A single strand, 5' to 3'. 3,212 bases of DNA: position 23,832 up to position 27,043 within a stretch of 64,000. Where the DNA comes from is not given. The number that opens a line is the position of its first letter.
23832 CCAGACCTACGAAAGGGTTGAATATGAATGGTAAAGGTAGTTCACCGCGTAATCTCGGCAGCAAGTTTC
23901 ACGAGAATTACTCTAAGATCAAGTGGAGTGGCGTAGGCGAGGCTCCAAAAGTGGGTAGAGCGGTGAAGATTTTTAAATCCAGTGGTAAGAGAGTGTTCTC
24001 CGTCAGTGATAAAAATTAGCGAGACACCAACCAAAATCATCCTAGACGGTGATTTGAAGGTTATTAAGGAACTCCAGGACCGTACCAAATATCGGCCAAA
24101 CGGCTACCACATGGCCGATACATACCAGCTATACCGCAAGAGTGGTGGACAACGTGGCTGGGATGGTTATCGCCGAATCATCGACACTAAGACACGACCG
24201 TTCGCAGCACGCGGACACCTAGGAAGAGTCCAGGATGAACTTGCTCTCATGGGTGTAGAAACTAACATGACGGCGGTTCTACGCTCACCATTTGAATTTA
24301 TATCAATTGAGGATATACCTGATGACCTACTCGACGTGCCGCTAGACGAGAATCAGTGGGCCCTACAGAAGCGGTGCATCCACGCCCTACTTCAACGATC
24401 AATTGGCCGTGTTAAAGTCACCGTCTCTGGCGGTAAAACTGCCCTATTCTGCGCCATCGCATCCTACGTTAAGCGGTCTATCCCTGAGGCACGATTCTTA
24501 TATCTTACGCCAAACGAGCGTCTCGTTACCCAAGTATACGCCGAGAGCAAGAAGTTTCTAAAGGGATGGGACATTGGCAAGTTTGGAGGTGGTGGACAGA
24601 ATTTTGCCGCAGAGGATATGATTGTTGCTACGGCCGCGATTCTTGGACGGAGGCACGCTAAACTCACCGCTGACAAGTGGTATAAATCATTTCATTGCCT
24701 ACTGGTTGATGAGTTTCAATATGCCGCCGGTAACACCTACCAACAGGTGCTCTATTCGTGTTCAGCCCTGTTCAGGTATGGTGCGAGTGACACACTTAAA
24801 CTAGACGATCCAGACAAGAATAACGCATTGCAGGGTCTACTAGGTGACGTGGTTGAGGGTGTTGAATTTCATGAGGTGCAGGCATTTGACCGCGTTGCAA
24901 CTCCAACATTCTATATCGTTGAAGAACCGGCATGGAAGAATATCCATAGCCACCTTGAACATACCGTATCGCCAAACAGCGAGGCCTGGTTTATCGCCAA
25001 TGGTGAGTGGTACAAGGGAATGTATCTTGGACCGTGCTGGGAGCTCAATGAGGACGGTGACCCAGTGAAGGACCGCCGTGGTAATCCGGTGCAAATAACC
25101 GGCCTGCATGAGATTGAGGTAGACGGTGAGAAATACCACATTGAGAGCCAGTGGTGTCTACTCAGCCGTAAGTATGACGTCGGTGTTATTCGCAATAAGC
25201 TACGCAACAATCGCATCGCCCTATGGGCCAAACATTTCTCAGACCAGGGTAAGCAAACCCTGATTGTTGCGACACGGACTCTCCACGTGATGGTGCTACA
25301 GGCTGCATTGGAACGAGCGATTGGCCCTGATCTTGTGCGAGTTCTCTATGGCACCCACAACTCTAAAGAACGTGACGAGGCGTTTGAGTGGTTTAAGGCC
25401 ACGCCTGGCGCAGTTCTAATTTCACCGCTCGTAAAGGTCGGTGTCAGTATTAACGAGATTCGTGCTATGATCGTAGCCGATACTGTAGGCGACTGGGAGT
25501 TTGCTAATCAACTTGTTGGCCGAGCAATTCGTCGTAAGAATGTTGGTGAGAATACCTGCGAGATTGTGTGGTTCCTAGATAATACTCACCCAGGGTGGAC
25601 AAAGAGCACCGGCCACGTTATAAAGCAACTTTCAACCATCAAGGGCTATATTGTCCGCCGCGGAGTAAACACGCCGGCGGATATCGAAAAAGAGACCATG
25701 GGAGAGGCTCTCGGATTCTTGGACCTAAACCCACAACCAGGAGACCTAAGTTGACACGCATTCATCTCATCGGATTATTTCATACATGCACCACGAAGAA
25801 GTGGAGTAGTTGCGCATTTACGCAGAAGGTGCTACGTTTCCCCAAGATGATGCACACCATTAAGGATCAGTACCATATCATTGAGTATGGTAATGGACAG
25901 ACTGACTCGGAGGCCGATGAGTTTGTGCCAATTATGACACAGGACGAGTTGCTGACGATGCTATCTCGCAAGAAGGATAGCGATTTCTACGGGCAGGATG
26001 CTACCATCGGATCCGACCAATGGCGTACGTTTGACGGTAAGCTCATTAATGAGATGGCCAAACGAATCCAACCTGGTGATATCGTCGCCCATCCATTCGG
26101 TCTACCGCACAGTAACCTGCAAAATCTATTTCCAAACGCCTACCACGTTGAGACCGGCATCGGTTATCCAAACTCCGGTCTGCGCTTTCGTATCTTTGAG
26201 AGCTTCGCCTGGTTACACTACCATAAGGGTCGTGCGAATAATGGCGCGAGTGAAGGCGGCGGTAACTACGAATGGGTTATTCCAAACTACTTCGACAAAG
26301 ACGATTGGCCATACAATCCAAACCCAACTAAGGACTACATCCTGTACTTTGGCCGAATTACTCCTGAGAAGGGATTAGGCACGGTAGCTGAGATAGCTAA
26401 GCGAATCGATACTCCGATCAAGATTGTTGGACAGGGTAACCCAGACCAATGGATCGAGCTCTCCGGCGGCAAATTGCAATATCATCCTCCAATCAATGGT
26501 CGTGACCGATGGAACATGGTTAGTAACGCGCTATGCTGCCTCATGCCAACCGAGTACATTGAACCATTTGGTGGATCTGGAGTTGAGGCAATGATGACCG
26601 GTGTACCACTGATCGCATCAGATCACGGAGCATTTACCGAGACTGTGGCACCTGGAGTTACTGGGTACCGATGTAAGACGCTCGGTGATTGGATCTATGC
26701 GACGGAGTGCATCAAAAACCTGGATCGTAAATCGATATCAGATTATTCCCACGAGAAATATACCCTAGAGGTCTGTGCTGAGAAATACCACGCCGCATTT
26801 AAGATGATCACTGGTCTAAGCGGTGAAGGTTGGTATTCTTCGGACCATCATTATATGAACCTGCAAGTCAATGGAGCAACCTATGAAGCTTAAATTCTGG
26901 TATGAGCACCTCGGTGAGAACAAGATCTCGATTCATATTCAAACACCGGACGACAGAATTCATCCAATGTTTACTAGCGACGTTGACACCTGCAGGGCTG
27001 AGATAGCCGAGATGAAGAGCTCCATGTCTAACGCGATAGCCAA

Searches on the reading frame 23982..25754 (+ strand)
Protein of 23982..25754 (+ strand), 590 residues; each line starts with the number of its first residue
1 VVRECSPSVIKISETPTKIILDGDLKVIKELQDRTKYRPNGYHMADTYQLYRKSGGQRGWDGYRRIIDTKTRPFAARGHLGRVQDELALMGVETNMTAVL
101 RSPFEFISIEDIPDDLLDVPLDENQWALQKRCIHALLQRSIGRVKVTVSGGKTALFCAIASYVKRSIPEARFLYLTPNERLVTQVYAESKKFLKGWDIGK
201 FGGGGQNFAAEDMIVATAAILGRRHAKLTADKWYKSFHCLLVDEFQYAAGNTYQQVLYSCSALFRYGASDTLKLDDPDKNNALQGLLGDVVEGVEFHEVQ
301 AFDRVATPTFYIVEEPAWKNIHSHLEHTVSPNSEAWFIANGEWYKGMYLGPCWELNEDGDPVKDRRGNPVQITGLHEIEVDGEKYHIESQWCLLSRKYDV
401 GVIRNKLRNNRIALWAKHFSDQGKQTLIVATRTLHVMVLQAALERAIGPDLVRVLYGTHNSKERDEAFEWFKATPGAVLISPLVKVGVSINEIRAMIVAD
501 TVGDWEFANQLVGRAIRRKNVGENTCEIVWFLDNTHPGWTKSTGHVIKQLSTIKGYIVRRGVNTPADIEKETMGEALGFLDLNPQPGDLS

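Call 14: search_protein_families(library=pfam, proteins=[window:23982-25754:+], max_evalue=0.01)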
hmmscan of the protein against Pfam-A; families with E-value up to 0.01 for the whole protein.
window:23982-25754:+ (590 aa): 3 families
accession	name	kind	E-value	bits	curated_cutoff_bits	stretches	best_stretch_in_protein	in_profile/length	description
PF00270.35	DEAD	-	1.1e-09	38.7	26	1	128-263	3-144/167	DEAD/DEAH box helicase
PF04851.21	ResIII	-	1.5e-09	38.4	22.5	1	138-267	22-157/164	Type III restriction enzyme, res subunit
PF00271.37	Helicase_C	-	3.7e-07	30.8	23.5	1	420-518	12-109/110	Helicase conserved C-terminal domain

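Call 15: search_protein_families(library=phrogs, proteins=[window:23982-25754:+], max_evalue=0.001)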
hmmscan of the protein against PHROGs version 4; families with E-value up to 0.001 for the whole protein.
window:23982-25754:+ (590 aa): 3 families
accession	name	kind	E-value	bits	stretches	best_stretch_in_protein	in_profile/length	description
phrog_16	-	DNA, RNA and nucleotide metabolism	2.7e-33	116.2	1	138-536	289-603/986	DNA helicase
phrog_9690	-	DNA, RNA and nucleotide metabolism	4.1e-19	69.7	1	397-534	134-271/306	DNA helicase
phrog_16259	-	DNA, RNA and nucleotide metabolism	3.1e-05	24.4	1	45-245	34-233/330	DNA helicase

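Call 33: find_homologous_proteins(query=window:24006-25754:+)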
Query window:24006-25754:+ (582 aa): 203 proteins with E <= 0.001 among 8000 candidates; the best 120 are listed.
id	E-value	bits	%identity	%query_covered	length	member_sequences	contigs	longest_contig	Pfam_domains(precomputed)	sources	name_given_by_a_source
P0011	0.0e+0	1358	100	100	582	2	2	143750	PF00270.36,PF00271.38,PF04851.22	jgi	jgi:superfamily II DNA or RNA helicase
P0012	4.1e-162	559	46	94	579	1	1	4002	PF00270.36,PF04851.22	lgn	-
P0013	1.1e-161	557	46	94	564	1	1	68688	PF00270.36,PF00271.38,PF04851.22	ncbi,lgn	-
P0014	7.4e-159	548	46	96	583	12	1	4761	PF00270.36,PF04851.22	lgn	-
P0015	3.1e-158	546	46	98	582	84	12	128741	PF00270.36,PF04851.22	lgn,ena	-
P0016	3.3e-158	546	46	98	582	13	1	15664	PF00270.36,PF04851.22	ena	-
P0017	5.5e-158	545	47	94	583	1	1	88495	PF00270.36,PF04851.22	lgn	-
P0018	1.6e-157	544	45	94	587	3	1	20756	PF00270.36,PF04851.22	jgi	jgi:superfamily II DNA or RNA helicase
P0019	2.8e-156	540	45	94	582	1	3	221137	PF00270.36,PF04851.22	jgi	jgi:superfamily II DNA or RNA helicase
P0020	1.4e-155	537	46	94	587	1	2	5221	PF00270.36,PF04851.22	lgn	-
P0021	1.8e-155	537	45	94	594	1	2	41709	PF00270.36,PF04851.22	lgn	-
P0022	1.7e-154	534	45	94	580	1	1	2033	PF00270.36,PF00271.38,PF04851.22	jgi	jgi:superfamily II DNA or RNA helicase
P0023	2.4e-153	530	45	58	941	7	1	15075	PF07591.16,PF00270.36,PF04851.22,PF14890.12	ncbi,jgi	jgi:superfamily II DNA or RNA helicase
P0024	3.4e-153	529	45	94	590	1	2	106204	PF00270.36,PF04851.22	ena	-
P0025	1.3e-152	527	45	94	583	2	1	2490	PF00270.36,PF04851.22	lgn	-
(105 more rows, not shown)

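Call 34: find_encoding_contigs(protein=P0015, flank=10000, max_places=4)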
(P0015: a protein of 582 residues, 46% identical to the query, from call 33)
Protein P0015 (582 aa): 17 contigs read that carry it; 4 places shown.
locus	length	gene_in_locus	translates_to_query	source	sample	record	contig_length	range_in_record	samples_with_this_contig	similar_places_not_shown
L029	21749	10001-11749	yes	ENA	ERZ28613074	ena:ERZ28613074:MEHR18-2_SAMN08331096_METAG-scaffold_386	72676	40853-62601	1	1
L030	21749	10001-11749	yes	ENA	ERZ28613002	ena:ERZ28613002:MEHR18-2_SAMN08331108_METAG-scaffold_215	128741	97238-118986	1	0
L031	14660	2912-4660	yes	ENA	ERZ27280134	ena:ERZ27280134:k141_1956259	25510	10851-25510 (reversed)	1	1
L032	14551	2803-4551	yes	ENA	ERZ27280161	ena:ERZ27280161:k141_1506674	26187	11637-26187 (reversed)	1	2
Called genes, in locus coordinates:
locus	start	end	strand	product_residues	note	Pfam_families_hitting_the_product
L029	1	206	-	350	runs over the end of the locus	PF00149:Metallophos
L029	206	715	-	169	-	-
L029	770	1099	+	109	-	-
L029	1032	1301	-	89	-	-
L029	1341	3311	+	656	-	PF07230:Portal_T4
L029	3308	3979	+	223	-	PF04965:GPW_gp25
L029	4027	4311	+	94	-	-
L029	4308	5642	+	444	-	-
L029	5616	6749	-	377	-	-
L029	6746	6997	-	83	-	-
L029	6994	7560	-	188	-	-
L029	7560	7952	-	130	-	-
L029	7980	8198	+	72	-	-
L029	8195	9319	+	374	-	PF01075:Glyco_transf_9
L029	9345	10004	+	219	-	PF05050:Methyltransf_21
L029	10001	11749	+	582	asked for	PF00270:DEAD, PF04851:ResIII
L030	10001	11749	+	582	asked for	PF00270:DEAD, PF04851:ResIII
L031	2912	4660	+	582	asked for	PF00270:DEAD, PF04851:ResIII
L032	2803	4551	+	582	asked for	PF00270:DEAD, PF04851:ResIII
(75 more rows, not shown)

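Call 35: find_encoding_contigs(protein=P0013, flank=10000, max_places=2)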
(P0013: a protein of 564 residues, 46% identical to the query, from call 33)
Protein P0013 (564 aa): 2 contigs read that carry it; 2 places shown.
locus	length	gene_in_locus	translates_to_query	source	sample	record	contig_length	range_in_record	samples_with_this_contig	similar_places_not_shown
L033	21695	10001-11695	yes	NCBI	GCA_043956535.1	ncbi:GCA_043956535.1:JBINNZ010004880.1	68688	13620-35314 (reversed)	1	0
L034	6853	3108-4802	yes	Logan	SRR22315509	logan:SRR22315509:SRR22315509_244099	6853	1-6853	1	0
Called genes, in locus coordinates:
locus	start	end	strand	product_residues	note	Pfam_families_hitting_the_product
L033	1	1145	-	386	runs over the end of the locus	-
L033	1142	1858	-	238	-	PF01391:Collagen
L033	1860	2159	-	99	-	-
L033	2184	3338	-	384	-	-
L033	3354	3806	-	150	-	-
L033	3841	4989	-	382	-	-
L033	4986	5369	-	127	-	-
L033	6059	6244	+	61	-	-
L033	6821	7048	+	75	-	-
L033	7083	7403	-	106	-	-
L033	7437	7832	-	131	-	-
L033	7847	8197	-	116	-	-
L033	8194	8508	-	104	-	-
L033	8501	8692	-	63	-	-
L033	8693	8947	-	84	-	-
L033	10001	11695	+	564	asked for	PF00270:DEAD, PF04851:ResIII (weak), PF00271:Helicase_C (faint)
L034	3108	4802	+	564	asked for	PF00270:DEAD, PF04851:ResIII (weak), PF00271:Helicase_C (faint)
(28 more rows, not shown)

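Call 36: find_encoding_contigs(protein=P0017, flank=10000, max_places=2)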
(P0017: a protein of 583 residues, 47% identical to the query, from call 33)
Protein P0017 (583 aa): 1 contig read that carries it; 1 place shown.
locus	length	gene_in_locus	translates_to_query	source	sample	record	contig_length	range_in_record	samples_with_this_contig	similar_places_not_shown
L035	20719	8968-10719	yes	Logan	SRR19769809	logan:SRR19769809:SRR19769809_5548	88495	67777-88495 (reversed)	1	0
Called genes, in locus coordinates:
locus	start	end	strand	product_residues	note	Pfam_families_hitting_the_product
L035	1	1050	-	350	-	?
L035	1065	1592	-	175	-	-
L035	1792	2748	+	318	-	PF12224:Amidoligase_2 (faint)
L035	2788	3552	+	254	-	PF13230:GATase_4 (weak), PF13522:GATase_6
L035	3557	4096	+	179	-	-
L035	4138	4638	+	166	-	-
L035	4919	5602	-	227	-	-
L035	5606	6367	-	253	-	-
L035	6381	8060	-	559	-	PF00270:DEAD (faint), PF04851:ResIII, PF13307:Helicase_C_2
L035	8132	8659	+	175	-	-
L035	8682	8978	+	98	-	-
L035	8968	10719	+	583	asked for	PF00270:DEAD (weak), PF04851:ResIII (faint)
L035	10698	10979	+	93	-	-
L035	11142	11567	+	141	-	-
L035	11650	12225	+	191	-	-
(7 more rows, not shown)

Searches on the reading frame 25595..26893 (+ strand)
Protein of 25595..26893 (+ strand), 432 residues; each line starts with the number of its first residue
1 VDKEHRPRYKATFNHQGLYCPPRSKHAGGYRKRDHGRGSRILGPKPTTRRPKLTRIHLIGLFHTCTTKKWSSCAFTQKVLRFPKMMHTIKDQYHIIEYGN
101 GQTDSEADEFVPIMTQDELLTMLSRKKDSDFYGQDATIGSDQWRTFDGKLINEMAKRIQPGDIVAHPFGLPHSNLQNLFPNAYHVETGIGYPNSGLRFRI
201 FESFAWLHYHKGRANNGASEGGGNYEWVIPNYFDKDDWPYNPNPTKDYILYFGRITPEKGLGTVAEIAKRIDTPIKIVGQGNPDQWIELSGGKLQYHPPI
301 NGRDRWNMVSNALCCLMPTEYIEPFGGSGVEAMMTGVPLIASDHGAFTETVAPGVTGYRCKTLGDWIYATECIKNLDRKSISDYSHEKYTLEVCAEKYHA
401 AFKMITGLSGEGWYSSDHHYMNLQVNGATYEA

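Call 14: search_protein_families(library=pfam, proteins=[window:25595-26893:+], max_evalue=0.01)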
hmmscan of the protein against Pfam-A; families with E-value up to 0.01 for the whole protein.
window:25595-26893:+ (432 aa): 2 families
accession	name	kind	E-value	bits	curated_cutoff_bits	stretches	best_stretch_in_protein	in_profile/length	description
PF00534.26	Glycos_transf_1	-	1.7e-16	60.7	26.4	1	235-362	4-142/172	Glycosyl transferases group 1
PF13692.12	Glyco_trans_1_4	-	8.7e-12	45.9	27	1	247-361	2-125/142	Glycosyl transferases group 1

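Call 15: search_protein_families(library=phrogs, proteins=[window:25595-26893:+], max_evalue=0.001)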
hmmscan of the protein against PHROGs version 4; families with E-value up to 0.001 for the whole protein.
window:25595-26893:+ (432 aa): 2 families
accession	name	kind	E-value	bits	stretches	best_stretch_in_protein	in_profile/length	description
phrog_3408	-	moron, auxiliary metabolic gene and host takeover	4.4e-59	201.7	1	54-415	5-360/363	glycosyltransferase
phrog_2170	-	moron, auxiliary metabolic gene and host takeover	6.3e-06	26.5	1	307-362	250-304/374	glycosyltransferase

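Call 26: find_related_loci(query=window:25751-26893:+, collection=viral_contigs, flank=10000)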
Query window:25751-26893:+ (380 aa) in viral_contigs; peptide patterns used: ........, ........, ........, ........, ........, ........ (x = any residue, [..] = any of these).
8 stretches matched a pattern, but none encodes a relative of the query by tblastn (E <= 1e-3).
